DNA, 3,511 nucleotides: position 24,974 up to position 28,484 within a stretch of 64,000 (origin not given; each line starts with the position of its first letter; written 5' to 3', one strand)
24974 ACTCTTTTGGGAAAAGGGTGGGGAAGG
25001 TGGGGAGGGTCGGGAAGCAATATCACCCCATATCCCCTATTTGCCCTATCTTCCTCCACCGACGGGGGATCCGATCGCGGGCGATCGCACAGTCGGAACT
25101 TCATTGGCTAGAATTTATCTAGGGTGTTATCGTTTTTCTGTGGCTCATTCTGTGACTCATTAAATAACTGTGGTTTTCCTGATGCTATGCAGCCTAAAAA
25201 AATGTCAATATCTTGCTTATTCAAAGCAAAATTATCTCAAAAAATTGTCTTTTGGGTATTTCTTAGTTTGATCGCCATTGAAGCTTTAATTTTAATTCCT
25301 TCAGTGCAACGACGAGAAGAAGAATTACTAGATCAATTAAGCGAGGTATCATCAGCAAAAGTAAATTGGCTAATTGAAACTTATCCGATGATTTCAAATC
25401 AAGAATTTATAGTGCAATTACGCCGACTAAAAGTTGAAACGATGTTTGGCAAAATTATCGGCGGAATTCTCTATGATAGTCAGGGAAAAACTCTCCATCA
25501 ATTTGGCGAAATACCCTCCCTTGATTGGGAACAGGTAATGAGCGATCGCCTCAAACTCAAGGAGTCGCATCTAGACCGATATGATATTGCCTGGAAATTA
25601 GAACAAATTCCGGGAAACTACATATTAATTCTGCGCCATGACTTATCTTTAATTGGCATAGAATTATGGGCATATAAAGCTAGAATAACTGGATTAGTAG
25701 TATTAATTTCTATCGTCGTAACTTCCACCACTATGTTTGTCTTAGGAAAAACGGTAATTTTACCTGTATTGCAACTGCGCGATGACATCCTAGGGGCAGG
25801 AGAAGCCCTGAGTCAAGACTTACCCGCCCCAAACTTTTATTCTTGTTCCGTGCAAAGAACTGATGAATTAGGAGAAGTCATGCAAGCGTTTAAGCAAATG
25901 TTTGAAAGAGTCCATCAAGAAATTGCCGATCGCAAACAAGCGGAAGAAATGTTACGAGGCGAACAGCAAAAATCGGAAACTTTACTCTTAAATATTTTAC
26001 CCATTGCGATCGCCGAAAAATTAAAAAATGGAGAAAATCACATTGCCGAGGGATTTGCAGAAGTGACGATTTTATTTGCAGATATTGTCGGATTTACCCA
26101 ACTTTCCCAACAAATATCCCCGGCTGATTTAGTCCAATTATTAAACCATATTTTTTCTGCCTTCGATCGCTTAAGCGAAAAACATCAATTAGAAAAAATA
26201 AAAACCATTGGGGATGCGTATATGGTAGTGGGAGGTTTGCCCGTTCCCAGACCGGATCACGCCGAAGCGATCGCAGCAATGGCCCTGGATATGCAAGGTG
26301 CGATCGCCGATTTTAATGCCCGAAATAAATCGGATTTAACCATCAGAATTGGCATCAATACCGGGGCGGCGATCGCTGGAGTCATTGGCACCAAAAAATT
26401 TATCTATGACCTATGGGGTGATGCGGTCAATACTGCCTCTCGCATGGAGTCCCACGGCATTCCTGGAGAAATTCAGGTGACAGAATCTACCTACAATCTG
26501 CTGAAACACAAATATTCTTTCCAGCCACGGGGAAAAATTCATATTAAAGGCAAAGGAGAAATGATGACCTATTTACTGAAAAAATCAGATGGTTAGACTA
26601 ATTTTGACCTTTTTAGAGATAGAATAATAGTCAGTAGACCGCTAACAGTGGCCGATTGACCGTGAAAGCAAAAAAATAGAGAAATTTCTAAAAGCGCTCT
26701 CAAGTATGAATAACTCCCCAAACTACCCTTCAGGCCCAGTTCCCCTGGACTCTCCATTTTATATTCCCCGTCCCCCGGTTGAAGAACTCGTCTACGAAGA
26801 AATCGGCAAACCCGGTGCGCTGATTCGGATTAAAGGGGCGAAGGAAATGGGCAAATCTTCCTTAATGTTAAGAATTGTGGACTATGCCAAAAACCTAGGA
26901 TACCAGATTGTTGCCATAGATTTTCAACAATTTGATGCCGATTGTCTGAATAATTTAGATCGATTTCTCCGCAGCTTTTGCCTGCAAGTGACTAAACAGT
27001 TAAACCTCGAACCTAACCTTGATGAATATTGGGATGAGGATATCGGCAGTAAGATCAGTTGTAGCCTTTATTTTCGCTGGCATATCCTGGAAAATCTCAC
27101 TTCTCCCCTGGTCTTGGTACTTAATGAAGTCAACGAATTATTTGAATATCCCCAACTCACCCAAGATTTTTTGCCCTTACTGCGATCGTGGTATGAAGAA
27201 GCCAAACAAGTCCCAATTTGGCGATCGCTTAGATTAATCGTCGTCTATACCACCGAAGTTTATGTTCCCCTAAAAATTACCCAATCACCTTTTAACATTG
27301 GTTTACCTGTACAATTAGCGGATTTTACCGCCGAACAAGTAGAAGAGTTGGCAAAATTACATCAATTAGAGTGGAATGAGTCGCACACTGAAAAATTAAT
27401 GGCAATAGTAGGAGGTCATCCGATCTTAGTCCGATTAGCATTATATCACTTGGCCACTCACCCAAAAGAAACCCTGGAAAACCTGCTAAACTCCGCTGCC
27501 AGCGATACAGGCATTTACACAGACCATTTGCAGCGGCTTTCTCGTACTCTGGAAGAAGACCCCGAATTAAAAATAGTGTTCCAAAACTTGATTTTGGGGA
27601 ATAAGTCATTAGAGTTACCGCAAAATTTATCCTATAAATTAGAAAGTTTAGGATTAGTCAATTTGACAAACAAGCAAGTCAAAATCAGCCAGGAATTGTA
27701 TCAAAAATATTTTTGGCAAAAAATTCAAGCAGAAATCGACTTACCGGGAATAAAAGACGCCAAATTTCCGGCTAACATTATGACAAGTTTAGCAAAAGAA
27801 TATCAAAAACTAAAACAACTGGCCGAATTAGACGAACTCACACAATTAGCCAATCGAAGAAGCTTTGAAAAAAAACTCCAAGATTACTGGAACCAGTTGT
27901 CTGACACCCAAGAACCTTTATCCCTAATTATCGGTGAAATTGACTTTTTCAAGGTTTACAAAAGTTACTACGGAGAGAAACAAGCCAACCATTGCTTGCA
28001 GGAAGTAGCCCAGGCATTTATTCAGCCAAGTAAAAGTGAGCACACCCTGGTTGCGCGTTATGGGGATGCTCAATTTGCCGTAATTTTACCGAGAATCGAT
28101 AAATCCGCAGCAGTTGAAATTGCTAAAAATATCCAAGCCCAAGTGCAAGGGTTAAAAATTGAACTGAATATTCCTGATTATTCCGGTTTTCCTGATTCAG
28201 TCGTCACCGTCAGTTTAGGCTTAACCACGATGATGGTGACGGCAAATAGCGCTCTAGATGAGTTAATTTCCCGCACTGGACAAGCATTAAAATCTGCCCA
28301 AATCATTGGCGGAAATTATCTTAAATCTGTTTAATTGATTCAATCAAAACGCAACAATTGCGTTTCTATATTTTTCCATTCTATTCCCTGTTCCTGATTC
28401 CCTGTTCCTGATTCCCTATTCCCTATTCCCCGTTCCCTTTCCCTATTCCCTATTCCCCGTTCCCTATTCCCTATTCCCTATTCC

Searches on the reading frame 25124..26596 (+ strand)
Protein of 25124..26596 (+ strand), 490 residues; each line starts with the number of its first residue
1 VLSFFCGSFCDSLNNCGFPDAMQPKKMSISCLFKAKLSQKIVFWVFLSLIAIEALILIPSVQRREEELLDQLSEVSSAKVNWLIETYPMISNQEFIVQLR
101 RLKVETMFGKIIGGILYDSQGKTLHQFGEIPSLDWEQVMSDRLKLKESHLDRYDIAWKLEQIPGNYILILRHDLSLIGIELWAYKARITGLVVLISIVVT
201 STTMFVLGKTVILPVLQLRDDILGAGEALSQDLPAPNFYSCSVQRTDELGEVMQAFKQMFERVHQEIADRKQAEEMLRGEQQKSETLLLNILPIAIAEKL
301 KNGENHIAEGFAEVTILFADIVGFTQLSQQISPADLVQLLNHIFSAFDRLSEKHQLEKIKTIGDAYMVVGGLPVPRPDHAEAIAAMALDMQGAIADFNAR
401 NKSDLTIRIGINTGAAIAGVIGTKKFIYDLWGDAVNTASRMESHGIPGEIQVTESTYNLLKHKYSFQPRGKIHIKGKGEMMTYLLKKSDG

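Call 39: search_protein_families(library=pfam, proteins=[window:25124-26596:+], max_evalue=0.0001)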
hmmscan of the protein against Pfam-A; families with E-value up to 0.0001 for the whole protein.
window:25124-26596:+ (490 aa): 1 family
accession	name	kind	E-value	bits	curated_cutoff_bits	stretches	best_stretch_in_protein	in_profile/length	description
PF00211.25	Guanylate_cyc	-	9.3e-68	227.9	21.9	1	309-486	4-182/183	Adenylate and Guanylate cyclase catalytic domain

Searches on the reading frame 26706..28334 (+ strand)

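Call 39: search_protein_families(library=pfam, proteins=[window:26706-28334:+], max_evalue=0.0001)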
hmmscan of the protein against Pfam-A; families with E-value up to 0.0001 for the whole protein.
window:26706-28334:+ (542 aa): 3 families
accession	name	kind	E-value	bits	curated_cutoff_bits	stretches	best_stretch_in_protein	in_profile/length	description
PF14516.12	AAA_35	-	3.1e-139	463.8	27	1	7-337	1-330/331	AAA-like domain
PF00990.26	GGDEF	-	1.1e-29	103.8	23.8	1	374-535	2-158/161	Diguanylate cyclase, GGDEF domain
PF24883.2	NPHP3_N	-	7.7e-06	26.6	24.8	1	38-166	23-153/164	Nephrocystin 3, N-terminal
